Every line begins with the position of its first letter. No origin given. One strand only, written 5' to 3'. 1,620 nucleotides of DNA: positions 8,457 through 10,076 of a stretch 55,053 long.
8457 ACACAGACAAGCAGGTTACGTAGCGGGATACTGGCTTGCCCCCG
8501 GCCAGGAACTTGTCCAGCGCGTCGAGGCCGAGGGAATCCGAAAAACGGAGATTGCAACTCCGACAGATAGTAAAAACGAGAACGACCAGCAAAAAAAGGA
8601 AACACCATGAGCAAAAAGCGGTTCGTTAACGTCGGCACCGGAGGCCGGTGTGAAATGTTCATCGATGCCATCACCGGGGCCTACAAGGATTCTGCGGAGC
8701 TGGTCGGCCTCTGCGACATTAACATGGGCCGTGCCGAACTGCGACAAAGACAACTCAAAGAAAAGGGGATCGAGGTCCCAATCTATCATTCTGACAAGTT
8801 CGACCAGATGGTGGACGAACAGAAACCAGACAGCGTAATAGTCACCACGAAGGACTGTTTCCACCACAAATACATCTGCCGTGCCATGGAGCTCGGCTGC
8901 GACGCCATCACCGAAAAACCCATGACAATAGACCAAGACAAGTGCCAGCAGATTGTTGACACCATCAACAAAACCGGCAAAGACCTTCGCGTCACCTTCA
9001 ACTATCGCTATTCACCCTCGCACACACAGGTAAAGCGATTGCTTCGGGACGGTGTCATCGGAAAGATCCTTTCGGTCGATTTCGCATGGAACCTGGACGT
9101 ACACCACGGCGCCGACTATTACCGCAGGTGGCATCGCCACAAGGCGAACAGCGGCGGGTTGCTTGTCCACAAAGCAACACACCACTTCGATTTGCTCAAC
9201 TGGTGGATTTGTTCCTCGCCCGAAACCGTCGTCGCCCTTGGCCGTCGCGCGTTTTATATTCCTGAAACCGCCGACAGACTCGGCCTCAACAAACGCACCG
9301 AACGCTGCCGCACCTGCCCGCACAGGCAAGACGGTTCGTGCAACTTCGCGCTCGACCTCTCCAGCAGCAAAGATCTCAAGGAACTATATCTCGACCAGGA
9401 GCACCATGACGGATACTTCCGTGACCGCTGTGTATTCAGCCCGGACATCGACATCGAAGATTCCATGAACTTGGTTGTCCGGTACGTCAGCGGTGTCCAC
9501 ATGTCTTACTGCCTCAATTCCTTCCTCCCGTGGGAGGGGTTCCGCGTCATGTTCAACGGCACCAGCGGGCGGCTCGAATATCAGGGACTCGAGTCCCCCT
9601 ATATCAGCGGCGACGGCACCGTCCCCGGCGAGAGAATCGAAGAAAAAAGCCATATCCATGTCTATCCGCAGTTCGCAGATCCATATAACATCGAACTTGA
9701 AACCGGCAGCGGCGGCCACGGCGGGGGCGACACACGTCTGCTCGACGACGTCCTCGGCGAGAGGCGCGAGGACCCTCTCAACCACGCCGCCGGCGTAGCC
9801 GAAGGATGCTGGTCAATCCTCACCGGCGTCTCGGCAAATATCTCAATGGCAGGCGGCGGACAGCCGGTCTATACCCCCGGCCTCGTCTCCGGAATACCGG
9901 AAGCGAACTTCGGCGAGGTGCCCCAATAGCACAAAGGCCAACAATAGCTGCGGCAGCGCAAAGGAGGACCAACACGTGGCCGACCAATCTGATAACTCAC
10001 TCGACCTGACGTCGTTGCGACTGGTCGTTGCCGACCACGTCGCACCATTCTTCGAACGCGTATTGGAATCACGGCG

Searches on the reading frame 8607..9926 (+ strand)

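Call 69: search_protein_families(library=pfam, proteins=[window:8607-9926:+], max_evalue=0.01)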
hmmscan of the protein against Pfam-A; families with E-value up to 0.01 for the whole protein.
window:8607-9926:+ (440 aa): 3 families
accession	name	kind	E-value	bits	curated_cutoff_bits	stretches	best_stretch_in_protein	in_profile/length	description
PF02894.22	GFO_IDH_MocA_C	-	9e-19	68.6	22.9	1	143-394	1-191/218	Oxidoreductase family, C-terminal alpha/beta domain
PF01408.29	GFO_IDH_MocA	-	3.1e-16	60.6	24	1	5-130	2-119/120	Oxidoreductase family, NAD-binding Rossmann fold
PF22725.1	GFO_IDH_MocA_C3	-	1.3e-13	51.5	27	1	140-217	2-77/124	GFO/IDH/MocA C-terminal domain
